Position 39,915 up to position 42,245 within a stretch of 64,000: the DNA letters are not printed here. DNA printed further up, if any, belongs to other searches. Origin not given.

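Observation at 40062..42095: About 680-aa glycine-rich GGxGG-repeat surface protein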

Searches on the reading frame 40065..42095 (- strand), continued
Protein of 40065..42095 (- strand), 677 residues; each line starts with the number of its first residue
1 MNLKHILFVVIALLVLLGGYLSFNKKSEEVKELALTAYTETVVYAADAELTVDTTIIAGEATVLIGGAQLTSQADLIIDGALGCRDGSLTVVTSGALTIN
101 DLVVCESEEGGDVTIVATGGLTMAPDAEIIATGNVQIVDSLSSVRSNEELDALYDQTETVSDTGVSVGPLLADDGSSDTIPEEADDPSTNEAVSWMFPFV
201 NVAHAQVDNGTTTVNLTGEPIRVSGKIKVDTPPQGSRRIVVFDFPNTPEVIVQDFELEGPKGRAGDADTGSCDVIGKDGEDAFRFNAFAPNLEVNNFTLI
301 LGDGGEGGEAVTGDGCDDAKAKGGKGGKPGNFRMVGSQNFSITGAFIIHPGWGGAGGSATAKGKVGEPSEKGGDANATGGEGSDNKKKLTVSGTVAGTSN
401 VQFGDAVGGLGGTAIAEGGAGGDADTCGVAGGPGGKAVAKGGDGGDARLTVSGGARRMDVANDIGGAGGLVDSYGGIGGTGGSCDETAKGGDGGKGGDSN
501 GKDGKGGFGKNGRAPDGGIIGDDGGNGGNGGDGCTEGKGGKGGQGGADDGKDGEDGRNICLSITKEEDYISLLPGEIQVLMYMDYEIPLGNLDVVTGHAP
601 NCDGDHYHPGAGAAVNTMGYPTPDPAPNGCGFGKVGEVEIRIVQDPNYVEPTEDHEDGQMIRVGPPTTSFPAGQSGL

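Call 59: search_protein_families(library=pfam, alignment_id=A1, max_evalue=1)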
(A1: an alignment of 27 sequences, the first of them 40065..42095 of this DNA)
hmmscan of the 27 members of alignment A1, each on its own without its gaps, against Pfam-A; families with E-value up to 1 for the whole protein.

A. member 1, window:40065-42095:- (677 aa): 0 families

B. families by the number of members that match (of 27 scanned): 8 families
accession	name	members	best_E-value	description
PF14221.11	DUF4330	1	0.00011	Domain of unknown function (DUF4330)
PF05345.18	He_PIG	1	0.011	Putative Ig domain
PF17850.7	CysA_C_terminal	1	0.051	CysA C-terminal regulatory domain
PF14575.11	EphA2_TM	1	0.12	Ephrin type-A receptor 2 transmembrane domain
PF06715.18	Gp5_C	1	0.17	Gp5 C-terminal repeat (3 copies)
PF21744.3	BAHCC1-like_Tudor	1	0.17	BAHCC1-like, Tudor domain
PF01206.22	TusA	1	0.17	Sulfurtransferase TusA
PF00350.29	Dynamin_N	1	0.18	Dynamin family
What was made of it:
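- On PE_PGRS: None of 27 homologues shows it (call 59).
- Tried and rejected: Pfam on 27 homologues gave only scattered single hits (call 59).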

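Call 62: search_protein_representatives(alignment_id=A2)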
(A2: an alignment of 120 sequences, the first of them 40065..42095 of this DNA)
Query: 120 sequences, 682 profile positions. Proteins with E-value up to 0.001 (for the whole library): 787; up to 1e-10: 519; up to 1e-30: 234. The best 150 are listed.
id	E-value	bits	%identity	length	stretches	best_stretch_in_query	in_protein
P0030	2.3e-231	786.6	-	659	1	4-659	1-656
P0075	1.3e-226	770.9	-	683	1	6-655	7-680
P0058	2.0e-220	750.4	-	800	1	4-665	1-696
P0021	3.7e-210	716.6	-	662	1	3-655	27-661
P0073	3.1e-206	703.6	-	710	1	4-580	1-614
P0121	7.5e-201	685.8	-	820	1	4-608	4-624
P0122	5.3e-199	679.7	-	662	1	4-659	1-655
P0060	2.9e-197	673.9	-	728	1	4-657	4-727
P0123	1.0e-196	672.1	-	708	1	12-608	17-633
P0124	4.9e-195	666.6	-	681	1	6-571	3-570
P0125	1.0e-194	665.5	-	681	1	4-651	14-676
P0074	3.8e-194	663.6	-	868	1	7-570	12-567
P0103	1.7e-193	661.5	-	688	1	4-578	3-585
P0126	2.0e-193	661.2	-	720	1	9-664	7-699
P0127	3.0e-192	657.3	-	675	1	8-657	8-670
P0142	8.0e-155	533.7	-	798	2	208-662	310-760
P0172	1.9e-108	380.4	-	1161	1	32-557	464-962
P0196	1.5e-80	288.2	-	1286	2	227-555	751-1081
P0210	6.1e-70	253.1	-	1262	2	42-500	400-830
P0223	7.1e-56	206.6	-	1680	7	414-637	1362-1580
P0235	2.3e-50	188.5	-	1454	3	281-533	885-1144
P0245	4.6e-46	174.2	-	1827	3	262-526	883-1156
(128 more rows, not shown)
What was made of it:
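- An exhaustive profile search gives 787 hits at E<=1e-3 and 234 at E<=1e-30 (call 62).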

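Call 64: search_protein_families(library=pfam, proteins=[P0172, P0196, P0223, P0235, P0245, P0210, P0142], max_evalue=0.001)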
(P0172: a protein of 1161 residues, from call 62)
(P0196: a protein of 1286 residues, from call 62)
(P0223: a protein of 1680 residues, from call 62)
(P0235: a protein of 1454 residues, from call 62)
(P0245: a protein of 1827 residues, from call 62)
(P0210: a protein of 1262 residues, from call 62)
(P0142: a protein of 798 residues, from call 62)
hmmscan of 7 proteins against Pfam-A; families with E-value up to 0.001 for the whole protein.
P0172 (1161 aa): 0 families

P0196 (1286 aa): 0 families

P0223 (1680 aa): 2 families
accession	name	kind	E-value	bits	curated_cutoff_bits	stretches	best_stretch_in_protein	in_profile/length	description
PF18911.6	PKD_4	-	2.3e-30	104.9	27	2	451-534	3-83/85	PKD domain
PF00801.26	PKD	-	1e-23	83.6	23.5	2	465-533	15-78/80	PKD domain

P0235 (1454 aa): 3 families
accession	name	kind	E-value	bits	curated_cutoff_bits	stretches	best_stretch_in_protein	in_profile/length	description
PF18911.6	PKD_4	-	3.7e-18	65.8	27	2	614-685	17-82/85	PKD domain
PF00801.26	PKD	-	1.2e-15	57.7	23.5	2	712-774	13-75/80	PKD domain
PF00041.27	fn3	-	2.7e-05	24.7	25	1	375-446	17-77/84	Fibronectin type III domain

P0245 (1827 aa): 11 families
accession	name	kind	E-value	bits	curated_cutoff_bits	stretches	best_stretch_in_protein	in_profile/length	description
PF00041.27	fn3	-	4.2e-41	139.5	25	5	18-105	2-81/84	Fibronectin type III domain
PF18911.6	PKD_4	-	7.9e-29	100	27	2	675-732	17-75/85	PKD domain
PF18998.6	Flg_new_2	-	1.6e-28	98.9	23.6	3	1434-1511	1-70/73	Divergent InlB B-repeat domain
PF00801.26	PKD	-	2.5e-18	66.3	23.5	2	661-730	6-70/80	PKD domain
PF24489.1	Ig_J_second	-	1.6e-14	54.3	27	0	327-404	9-85/105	Tip attachment protein J second Ig-like domain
PF25523.1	Ig_RIMBP2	-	2.5e-12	47.1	27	0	215-304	2-95/105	RIMBP2-like, immunoglobulin-like domain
PF16656.11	Pur_ac_phosph_N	-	2.2e-11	44.6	30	0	19-95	1-83/93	Purple acid Phosphatase, N-terminal domain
PF25059.1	FN3_DSCAM-DSCAML_C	-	8.1e-08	32.9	39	0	69-109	41-80/89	DSCAM/DSCAML C-terminal Fn3-like domain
PF10179.15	NDNF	-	1.2e-06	29.1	27.3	0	61-96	77-112/127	Neuron-derived neurotrophic factor, first Fn(III) domain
PF25788.1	Ig_Rha78A_N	-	1.1e-05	26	27.4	0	24-103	13-95/105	Rha78A-like, N-terminal immunoglobulin domain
PF01108.23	Tissue_fac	-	1.2e-05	25.5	27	1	2-100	8-106/107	Tissue factor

P0210 (1262 aa): 1 family
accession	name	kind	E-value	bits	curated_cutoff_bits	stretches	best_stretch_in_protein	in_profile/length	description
PF07676.18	PD40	-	1.1e-05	25.7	20.9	0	232-257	9-34/38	WD40-like Beta Propeller Repeat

P0142 (798 aa): 0 families

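Call 65: list_cluster_members(proteins=[P0172, P0196, P0223, P0235, P0245, P0210, P0142, P0002, P0004, P0013])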
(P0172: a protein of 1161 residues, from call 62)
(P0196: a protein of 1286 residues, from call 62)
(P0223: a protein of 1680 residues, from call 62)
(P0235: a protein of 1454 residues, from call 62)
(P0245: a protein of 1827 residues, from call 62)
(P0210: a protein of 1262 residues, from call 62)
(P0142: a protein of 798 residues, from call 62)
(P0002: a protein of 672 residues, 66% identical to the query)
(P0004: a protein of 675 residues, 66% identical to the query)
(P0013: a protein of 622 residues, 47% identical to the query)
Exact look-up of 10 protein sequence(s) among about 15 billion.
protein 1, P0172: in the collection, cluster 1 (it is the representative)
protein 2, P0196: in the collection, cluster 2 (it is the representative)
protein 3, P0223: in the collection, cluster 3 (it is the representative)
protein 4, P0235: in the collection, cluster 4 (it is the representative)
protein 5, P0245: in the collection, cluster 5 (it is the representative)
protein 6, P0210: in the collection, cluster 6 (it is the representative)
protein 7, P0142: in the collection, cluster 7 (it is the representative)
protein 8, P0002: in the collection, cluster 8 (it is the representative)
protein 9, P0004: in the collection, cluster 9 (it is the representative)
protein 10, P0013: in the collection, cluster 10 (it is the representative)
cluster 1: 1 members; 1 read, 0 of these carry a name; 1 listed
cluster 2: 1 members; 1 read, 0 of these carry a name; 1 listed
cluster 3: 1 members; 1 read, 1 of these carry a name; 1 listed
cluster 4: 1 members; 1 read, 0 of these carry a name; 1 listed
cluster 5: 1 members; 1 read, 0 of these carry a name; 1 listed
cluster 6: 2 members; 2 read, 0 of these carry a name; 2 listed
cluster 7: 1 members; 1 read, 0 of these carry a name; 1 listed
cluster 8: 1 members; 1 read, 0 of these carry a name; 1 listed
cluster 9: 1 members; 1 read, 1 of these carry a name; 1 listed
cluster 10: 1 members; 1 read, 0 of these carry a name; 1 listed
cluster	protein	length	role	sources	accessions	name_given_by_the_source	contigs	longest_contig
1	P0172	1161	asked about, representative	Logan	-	-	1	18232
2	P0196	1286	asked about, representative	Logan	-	-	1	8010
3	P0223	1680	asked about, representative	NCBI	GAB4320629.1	MAG: hypothetical protein Kow0059_15090 [Candidatus Sumerlaeia bacterium]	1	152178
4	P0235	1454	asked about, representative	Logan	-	-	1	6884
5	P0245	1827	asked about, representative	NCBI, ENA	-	-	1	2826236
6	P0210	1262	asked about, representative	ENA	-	-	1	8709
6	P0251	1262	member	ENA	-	-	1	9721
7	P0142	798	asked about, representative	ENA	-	-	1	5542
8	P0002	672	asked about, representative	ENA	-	-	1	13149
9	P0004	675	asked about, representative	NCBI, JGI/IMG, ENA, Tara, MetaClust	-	strand:+ start:2970 stop:4997 length:2028 start_codon:yes stop_codon:yes ... | TARA_072_MES_0.22-3_scaffold74109_2_gene57708 "" ""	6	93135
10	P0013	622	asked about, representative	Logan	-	-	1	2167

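Call 68: list_cluster_members(proteins=[P0001, P0003, P0017, P0043, P0061, P0245])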
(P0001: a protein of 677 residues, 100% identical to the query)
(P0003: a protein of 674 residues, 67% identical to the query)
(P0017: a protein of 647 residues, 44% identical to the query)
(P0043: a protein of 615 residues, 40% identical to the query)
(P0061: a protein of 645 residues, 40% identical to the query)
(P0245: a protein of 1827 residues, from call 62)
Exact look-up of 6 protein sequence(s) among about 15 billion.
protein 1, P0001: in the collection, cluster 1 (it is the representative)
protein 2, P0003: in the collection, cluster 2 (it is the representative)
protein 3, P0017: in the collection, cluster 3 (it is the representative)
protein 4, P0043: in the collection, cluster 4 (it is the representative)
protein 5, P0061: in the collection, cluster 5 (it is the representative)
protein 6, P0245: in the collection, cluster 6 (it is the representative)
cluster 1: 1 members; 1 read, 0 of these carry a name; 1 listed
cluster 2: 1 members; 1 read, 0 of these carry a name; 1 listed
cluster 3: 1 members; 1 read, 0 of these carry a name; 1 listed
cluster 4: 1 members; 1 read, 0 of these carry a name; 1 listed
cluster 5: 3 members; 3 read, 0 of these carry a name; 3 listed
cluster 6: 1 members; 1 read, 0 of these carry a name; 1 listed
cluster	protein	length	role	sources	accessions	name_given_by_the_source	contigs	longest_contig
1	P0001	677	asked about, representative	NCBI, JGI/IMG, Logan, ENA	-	-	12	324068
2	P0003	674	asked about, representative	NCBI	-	-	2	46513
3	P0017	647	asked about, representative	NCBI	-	-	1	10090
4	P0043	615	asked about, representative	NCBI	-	-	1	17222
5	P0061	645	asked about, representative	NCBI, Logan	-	-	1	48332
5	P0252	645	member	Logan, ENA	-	-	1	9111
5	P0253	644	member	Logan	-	-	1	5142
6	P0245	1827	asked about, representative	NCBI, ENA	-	-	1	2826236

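Call 78: find_encoding_contigs(protein=P0245, flank=8000, max_places=1)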
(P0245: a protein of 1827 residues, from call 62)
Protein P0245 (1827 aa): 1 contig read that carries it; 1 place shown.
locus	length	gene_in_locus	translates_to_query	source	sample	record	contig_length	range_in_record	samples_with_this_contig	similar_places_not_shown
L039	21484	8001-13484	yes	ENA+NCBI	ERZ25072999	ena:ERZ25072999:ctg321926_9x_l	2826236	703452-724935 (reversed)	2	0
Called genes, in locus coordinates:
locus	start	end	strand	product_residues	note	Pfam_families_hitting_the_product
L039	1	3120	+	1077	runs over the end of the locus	PF00041:fn3, PF18998:Flg_new_2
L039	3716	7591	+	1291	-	PF00041:fn3, PF01108:Tissue_fac (faint), PF16656:Pur_ac_phosph_N (faint), PF24489:Ig_J_second (faint), PF25523:Ig_RIMBP2 (faint), PF25788:Ig_Rha78A_N (faint), PF02298:Cu_bind_like (faint), PF00041:fn3, +2 more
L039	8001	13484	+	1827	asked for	PF00041:fn3, PF01108:Tissue_fac (faint), PF00041:fn3, PF00801:PKD, PF18911:PKD_4, PF00801:PKD, PF18911:PKD_4, PF18998:Flg_new_2, +5 more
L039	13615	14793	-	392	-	PF02441:Flavoprotein, PF04127:DFP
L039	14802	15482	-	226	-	PF07099:DUF1361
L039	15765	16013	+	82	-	-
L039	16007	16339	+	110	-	PF02452:PemK_toxin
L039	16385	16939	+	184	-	PF01923:Cob_adeno_trans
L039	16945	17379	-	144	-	-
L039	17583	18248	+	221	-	PF13424:TPR_12 (faint), PF00515:TPR_1 (faint), PF07719:TPR_2 (faint), PF13431:TPR_17 (faint), PF12895:ANAPC3 (faint), PF13174:TPR_6 (faint), PF13181:TPR_8 (faint), PF13432:TPR_16 (weak), +3 more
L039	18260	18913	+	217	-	-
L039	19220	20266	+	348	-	PF00579:tRNA-synt_1b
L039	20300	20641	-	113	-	PF18480:DUF5615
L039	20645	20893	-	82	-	PF04255:DUF433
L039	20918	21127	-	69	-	-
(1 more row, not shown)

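Call 79: find_encoding_contigs(protein=P0223, flank=8000, max_places=1)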
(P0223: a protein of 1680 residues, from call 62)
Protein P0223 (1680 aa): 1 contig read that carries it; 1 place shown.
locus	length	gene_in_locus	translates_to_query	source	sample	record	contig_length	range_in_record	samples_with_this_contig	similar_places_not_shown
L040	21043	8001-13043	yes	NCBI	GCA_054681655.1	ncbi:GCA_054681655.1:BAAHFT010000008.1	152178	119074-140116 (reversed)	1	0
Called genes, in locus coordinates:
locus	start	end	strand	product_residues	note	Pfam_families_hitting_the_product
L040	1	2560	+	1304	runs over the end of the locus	PF07210:DUF1416 (faint), PF10670:DUF4198 (faint), PF17802:SpaA (faint), PF23193:NOMO_3rd (faint), PF13620:CarboxypepD_reg (weak), PF13620:CarboxypepD_reg, PF13715:CarbopepD_reg_2 (weak), PF13620:CarboxypepD_reg, +13 more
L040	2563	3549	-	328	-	PF08392:FAE1_CUT1_RppA (faint), PF00108:Thiolase_N (weak), PF08545:ACP_syn_III, PF08541:ACP_syn_III_C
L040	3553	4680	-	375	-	PF02504:FA_synthesis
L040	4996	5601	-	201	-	PF02620:YceD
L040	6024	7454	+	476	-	PF13098:Thioredoxin_2 (weak)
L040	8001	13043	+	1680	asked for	PF00801:PKD, PF18911:PKD_4, PF00801:PKD, PF18911:PKD_4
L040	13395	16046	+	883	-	PF00521:DNA_topoisoIV, PF03989:DNA_gyraseA_C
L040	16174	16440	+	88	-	-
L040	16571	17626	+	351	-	-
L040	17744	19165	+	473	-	-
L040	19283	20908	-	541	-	PF10079:Rossmann-like_BshC, PF24850:CC_BshC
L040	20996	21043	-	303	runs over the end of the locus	PF00696:AA_kinase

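Call 80: find_encoding_contigs(protein=P0172, flank=8000, max_places=1)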
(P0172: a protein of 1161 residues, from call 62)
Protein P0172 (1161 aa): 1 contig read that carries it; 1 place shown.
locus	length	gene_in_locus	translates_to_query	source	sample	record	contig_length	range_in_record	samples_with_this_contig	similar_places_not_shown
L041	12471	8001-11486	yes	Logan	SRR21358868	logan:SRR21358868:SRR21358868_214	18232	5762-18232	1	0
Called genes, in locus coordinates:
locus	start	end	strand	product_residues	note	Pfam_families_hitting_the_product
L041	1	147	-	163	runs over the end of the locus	-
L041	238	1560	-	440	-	-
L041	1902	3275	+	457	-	PF01654:Cyt_bd_oxida_I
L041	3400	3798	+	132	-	PF13366:PDDEXK_3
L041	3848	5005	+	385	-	-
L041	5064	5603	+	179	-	-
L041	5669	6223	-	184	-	PF04011:LemA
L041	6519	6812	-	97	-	-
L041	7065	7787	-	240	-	PF03734:YkuD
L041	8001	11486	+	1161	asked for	-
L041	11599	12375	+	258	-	PF02585:PIG-L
